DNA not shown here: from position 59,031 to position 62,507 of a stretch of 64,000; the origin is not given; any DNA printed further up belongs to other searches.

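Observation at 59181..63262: Split reverse transcriptase plus nitrilase operon (DRT1-like but two genes) in an AT-rich island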

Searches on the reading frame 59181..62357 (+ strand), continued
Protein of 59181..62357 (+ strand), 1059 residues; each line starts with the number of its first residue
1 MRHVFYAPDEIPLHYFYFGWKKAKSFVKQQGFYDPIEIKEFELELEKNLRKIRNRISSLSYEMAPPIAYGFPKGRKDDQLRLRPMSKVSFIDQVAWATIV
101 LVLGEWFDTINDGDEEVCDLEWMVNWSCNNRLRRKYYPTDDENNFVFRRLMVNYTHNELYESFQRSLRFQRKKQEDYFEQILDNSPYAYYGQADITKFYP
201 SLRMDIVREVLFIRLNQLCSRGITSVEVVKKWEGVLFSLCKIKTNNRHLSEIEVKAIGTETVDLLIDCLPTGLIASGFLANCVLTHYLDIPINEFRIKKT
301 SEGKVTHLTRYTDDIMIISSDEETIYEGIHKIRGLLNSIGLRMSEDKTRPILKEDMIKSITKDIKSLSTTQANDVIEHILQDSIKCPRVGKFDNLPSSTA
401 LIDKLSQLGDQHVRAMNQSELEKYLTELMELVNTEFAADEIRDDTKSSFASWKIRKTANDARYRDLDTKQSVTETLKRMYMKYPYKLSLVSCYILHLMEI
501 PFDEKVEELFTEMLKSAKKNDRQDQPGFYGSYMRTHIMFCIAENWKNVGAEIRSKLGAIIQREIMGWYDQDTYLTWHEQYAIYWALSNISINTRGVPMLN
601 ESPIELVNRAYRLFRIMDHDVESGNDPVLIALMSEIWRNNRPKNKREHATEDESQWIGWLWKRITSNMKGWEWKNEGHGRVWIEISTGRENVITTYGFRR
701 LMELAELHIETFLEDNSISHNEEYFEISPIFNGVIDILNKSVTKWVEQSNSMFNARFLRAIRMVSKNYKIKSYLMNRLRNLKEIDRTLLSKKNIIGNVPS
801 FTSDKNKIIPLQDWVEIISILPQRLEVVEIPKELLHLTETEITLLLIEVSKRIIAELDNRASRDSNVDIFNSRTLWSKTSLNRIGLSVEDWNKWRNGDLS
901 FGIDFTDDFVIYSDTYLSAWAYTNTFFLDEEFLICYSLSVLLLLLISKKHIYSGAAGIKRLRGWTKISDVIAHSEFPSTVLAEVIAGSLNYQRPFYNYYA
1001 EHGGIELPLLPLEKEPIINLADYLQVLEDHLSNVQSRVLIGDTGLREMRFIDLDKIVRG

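Call 25: search_protein_representatives(alignment_id=A1)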
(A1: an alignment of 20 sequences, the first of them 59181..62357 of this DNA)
Query: 20 sequences, 1059 profile positions. Proteins with E-value up to 0.001 (for the whole library): 908; up to 1e-10: 355; up to 1e-30: 133. The best 150 are listed.
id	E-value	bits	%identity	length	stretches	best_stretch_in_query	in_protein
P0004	0.0e+00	1430.0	-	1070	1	1-1058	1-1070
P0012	0.0e+00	1295.6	-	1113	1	1-1058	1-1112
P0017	0.0e+00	1184.9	-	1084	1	3-1059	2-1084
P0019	0.0e+00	1184.5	-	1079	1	3-1058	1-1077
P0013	0.0e+00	1161.6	-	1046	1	2-1058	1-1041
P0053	0.0e+00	1146.2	-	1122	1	2-1058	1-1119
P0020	0.0e+00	1135.1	-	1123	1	3-1056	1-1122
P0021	0.0e+00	1119.3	-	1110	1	3-1058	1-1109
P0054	0.0e+00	1051.7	-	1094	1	3-1059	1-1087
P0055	0.0e+00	1051.0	-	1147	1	3-1058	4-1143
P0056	0.0e+00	1024.3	-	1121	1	3-1058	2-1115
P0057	0.0e+00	1024.2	-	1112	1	5-1058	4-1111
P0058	2.6e-293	992.4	-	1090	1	2-1056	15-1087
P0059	3.0e-273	925.9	-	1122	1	3-1057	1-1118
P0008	3.6e-208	710.5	-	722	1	343-1057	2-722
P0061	9.7e-170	583.2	-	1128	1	15-1055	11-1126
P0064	2.0e-117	410.0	-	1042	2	13-880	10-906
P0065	6.8e-116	404.9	-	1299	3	4-366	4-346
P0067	5.0e-100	352.4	-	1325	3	5-366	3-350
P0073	4.0e-56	207.1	-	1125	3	401-639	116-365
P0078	1.4e-43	165.6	-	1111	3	190-465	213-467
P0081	7.5e-42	159.8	-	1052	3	192-470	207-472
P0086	3.4e-39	151.0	-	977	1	16-469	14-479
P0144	5.7e-33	130.4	-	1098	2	188-1054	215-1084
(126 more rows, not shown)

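Call 27: search_protein_families(library=padloc, proteins=[P0065, P0064, P0073, P0078, P0081, P0086, P0144, P0061], max_evalue=1e-10)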
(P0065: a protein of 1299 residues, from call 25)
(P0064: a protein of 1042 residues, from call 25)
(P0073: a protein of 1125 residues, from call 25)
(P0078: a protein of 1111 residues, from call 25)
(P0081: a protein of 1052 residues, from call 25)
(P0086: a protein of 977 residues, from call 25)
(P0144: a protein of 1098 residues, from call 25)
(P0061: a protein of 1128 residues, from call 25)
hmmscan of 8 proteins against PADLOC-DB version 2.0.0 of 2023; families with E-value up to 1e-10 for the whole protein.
P0065 (1299 aa): 12 families
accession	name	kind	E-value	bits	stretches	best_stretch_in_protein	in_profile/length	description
PDLC03804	RTasNitrilase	-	7.2e-46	155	1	1016-1239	152-361/397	DRT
PDLC03780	RT_UG5-nitrilase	-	8.8e-39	131.6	1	1012-1271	651-886/907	DRT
PDLC03782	RT_UG6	-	5.7e-31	105.8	1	181-441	94-360/925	DRT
PDLC03745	Drt1a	-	4.4e-28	95.7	2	78-344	96-348/1176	DRT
PDLC03759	RT_UG21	-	1.1e-21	75.1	1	18-343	9-263/503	DRT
PDLC01136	RT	-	6.3e-21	73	1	160-343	96-243/263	RT (reverse transcriptase)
PDLC03774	RT_UG35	-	2.1e-17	60.7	1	159-347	433-587/938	DRT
PDLC03756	RT_UG19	-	1.4e-16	58.7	0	169-343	129-273/562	DRT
PDLC03773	RT_UG34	-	2.9e-14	50.9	1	161-342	125-284/512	DRT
PDLC01607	RT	-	7.4e-13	47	1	193-353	43-158/161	"CAS-I,CAS-II,CAS-III,CAS-IV,CAS-V,CAS-VI; acquisition_associated"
PDLC03783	Drt8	-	1.3e-11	42.5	0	267-343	187-257/493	DRT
PDLC03754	RT_UG17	-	3.3e-11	40.7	0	185-343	121-255/429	DRT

P0064 (1042 aa): 0 families

P0073 (1125 aa): 4 families
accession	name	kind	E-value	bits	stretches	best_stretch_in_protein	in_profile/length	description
PDLC03804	RTasNitrilase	-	1.7e-53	180.1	1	801-1106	142-395/397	DRT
PDLC03780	RT_UG5-nitrilase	-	6.7e-44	148.6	1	795-1117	630-900/907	DRT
PDLC03745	Drt1a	-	9.9e-29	97.8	2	850-1056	957-1145/1176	DRT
PDLC03782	RT_UG6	-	3e-19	67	1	20-188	170-351/925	DRT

P0078 (1111 aa): 4 families
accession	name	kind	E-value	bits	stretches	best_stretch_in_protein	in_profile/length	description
PDLC03782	RT_UG6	-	1.4e-168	561.2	1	114-1098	3-916/925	DRT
PDLC03745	Drt1a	-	2.6e-19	66.6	1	211-397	191-377/1176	DRT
PDLC01136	RT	-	1e-14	52.6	0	8-126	2-112/263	RT (reverse transcriptase)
PDLC01607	RT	-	2.1e-11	42.3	1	210-367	34-148/161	"CAS-I,CAS-II,CAS-III,CAS-IV,CAS-V,CAS-VI; acquisition_associated"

P0081 (1052 aa): 9 families
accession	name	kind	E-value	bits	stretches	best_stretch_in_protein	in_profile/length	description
PDLC03782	RT_UG6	-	4.4e-187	622.4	2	108-489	2-364/925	DRT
PDLC03745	Drt1a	-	1.2e-22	77.7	1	209-557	195-524/1176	DRT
PDLC01136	RT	-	4.6e-16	57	0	5-122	2-113/263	RT (reverse transcriptase)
PDLC03774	RT_UG35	-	2.5e-13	47.1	0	289-389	504-593/938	DRT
PDLC03759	RT_UG21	-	9.4e-13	45.7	0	297-350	192-235/503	DRT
PDLC03773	RT_UG34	-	1.6e-12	45.1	0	290-379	207-284/512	DRT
PDLC03756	RT_UG19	-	1.8e-12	45.1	0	293-470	198-330/562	DRT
PDLC03754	RT_UG17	-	2.5e-12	44.4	1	212-388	130-263/429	DRT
PDLC03778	RT_UG39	-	3e-11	41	0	205-369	195-357/541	DRT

P0086 (977 aa): 5 families
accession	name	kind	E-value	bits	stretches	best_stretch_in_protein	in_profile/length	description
PDLC03782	RT_UG6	-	9.6e-162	538.6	1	109-948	2-750/925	DRT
PDLC01136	RT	-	2.9e-18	64.2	1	5-122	2-112/263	RT (reverse transcriptase)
PDLC03754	RT_UG17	-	6.4e-13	46.3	0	227-378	131-259/429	DRT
PDLC03745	Drt1a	-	7.6e-12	41.9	1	217-510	190-457/1176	DRT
PDLC03778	RT_UG39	-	1.8e-11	41.8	0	213-363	190-357/541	DRT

P0144 (1098 aa): 3 families
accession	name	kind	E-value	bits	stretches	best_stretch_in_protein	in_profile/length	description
PDLC03782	RT_UG6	-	1.3e-168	561.3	1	111-1090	2-917/925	DRT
PDLC01136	RT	-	1.5e-15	55.4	1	5-123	2-111/263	RT (reverse transcriptase)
PDLC03745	Drt1a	-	3.2e-14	49.8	1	216-471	190-435/1176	DRT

P0061 (1128 aa): 1 family
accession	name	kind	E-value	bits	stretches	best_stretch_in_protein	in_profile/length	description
PDLC03780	RT_UG5-nitrilase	-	5.6e-12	42.9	1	12-391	26-313/907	DRT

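Call 29: list_cluster_members(proteins=[P0001, P0013, P0004, P0024])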
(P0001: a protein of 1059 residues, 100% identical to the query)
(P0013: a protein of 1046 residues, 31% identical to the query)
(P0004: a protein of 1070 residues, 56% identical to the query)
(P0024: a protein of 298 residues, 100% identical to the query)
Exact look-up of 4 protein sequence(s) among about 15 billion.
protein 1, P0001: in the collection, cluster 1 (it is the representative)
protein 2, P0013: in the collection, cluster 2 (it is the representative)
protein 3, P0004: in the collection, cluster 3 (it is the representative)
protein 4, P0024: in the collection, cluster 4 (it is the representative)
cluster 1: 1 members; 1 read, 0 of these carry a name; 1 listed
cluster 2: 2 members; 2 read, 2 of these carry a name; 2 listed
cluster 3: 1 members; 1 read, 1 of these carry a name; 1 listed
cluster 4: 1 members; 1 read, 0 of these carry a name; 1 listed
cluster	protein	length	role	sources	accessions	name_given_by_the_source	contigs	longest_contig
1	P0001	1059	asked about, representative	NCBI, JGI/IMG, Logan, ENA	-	-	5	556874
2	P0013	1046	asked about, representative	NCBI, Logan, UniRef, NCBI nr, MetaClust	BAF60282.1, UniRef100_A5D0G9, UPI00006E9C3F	hypothetical protein PTH_2101 [Pelotomaculum thermopropionicum SI] | Reverse transcriptase domain-containing protein n=1 Tax=Pelotomaculum thermopropionicum ... | status=active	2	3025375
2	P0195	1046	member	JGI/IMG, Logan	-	hypothetical protein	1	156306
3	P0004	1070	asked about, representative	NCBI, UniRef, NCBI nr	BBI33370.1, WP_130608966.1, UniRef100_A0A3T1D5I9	RNA-directed DNA polymerase [Cohnella abietis] | Reverse transcriptase domain-containing protein n=1 Tax=Cohnella abietis TaxID=2507935 ...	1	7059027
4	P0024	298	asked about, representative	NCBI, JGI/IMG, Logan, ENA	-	-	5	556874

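Call 32: search_protein_families(library=padloc, alignment_id=A1, max_evalue=0.001)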
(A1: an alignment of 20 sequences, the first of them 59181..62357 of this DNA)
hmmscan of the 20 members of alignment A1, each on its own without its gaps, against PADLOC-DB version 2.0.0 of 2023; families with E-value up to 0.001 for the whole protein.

A. member 1, window:59181-62357:+ (1059 aa): 28 families (the best 25 are shown)
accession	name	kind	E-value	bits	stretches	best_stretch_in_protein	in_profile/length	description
PDLC03782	RT_UG6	-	1.3e-23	81.4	1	155-459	66-351/925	DRT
PDLC03745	Drt1a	-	1.7e-22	77.2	1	19-465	22-439/1176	DRT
PDLC03759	RT_UG21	-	1.7e-14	51.5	1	19-489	10-399/503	DRT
PDLC03774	RT_UG35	-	4.1e-14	49.8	2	269-363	513-598/938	DRT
PDLC03756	RT_UG19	-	1.1e-13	49.2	2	179-519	139-397/562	DRT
PDLC03761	RT_UG23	-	3.9e-10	36.9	1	269-365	190-275/489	DRT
PDLC01607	RT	-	1.6e-09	36.2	1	175-352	32-151/161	"CAS-I,CAS-II,CAS-III,CAS-IV,CAS-V,CAS-VI; acquisition_associated"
PDLC01136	RT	-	2e-09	35.3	1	299-349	198-243/263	RT (reverse transcriptase)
PDLC03772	RT_UG33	-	9.5e-09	32.7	1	269-366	185-276/490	DRT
PDLC02952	RT_VI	-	1.3e-08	32.5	1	268-362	140-224/279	-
PDLC03783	Drt8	-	2.9e-08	31.5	1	308-521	216-423/493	DRT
PDLC02937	RT_I-B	-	5.7e-08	30.4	1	180-353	83-224/316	-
PDLC03750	RT_UG13b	-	1.2e-07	29.1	1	299-499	240-414/430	DRT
PDLC03773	RT_UG34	-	2.6e-07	27.9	1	32-380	33-316/512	DRT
PDLC03753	Drt5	-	3.3e-07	27.8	1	266-377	178-279/482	DRT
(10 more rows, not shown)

B. families by the number of members that match (of 20 scanned): 65 families (the first 25 are shown)
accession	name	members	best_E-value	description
PDLC03782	RT_UG6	20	1.8e-26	DRT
PDLC01607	RT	20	3.6e-12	"CAS-I,CAS-II,CAS-III,CAS-IV,CAS-V,CAS-VI; acquisition_associated"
PDLC01136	RT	19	2.8e-12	RT (reverse transcriptase)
PDLC03745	Drt1a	18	3.7e-28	DRT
PDLC02941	RT_II-A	18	6.2e-12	-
PDLC02939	RT_II-A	18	1.2e-11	-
PDLC03783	Drt8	17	7.1e-10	DRT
PDLC02955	RT_X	17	4.4e-07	-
PDLC02937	RT_I-B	15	7.9e-15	-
PDLC02952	RT_VI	15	7.9e-10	-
PDLC03761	RT_UG23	14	1.8e-13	DRT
PDLC03773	RT_UG34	14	4.7e-12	DRT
PDLC03754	RT_UG17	14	1.1e-11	DRT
PDLC02940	RT_II-A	14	7.1e-08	-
PDLC03760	RT_UG22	13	2e-07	DRT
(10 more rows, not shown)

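Call 39: search_solved_structures(query=window:59181-62357:+, max_evalue=1, show_alignments=1)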
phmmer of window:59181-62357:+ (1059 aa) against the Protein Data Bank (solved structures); distinct sequences matched with E-value up to 1: 1.
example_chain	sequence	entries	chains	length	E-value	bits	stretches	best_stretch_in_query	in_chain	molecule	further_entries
6me0_C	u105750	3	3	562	0.17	12.9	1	272-355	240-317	Maturase reverse transcriptase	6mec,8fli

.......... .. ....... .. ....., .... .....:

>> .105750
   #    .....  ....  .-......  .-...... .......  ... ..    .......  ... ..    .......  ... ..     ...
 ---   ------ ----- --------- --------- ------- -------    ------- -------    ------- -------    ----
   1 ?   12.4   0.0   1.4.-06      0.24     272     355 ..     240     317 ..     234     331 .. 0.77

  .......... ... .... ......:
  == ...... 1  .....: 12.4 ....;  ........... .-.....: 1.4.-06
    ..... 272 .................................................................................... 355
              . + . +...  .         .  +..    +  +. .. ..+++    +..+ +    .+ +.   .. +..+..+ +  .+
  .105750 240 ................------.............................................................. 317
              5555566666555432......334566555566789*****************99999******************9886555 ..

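Call 41: search_solved_structures(query=A1, max_evalue=1, show_alignments=2)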
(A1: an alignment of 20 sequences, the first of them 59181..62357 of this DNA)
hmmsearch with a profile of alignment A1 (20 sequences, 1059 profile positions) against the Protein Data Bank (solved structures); distinct sequences matched with E-value up to 1: 11.
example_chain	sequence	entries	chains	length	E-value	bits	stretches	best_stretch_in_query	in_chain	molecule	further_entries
6me0_C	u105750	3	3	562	8.5e-08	33.8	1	305-365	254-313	Maturase reverse transcriptase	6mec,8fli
8bgj_A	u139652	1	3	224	0.0097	17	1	194-226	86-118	RNA-directed DNA polymerase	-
9n69_E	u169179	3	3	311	0.018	16.1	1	278-362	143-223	RNA-directed DNA polymerase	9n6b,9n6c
7v9u_A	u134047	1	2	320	0.033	15.2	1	280-371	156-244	RNA-directed DNA polymerase from retron EC86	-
7v9x_A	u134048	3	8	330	0.036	15.1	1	280-371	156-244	RNA-directed DNA polymerase from retron EC86 | Retron Ec86 reverse transcriptase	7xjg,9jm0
8qbk_A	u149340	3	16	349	0.042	14.9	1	280-371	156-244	Retron Ec86 reverse transcriptase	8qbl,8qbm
5hhl_A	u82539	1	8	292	0.073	14.1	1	313-363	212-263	Retron-type reverse transcriptase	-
7uim_D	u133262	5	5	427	0.11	13.5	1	313-363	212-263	Group II intron reverse transcriptase/maturase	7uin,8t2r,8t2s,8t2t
5hhj_A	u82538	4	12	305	0.14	13.2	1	313-363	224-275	Retron-type reverse transcriptase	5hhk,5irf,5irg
7sr6_A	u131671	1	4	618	0.19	12.8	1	315-370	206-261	Polymerase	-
9vhe_A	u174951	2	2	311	0.48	11.4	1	309-372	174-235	Retron Ec78 reverse transcriptase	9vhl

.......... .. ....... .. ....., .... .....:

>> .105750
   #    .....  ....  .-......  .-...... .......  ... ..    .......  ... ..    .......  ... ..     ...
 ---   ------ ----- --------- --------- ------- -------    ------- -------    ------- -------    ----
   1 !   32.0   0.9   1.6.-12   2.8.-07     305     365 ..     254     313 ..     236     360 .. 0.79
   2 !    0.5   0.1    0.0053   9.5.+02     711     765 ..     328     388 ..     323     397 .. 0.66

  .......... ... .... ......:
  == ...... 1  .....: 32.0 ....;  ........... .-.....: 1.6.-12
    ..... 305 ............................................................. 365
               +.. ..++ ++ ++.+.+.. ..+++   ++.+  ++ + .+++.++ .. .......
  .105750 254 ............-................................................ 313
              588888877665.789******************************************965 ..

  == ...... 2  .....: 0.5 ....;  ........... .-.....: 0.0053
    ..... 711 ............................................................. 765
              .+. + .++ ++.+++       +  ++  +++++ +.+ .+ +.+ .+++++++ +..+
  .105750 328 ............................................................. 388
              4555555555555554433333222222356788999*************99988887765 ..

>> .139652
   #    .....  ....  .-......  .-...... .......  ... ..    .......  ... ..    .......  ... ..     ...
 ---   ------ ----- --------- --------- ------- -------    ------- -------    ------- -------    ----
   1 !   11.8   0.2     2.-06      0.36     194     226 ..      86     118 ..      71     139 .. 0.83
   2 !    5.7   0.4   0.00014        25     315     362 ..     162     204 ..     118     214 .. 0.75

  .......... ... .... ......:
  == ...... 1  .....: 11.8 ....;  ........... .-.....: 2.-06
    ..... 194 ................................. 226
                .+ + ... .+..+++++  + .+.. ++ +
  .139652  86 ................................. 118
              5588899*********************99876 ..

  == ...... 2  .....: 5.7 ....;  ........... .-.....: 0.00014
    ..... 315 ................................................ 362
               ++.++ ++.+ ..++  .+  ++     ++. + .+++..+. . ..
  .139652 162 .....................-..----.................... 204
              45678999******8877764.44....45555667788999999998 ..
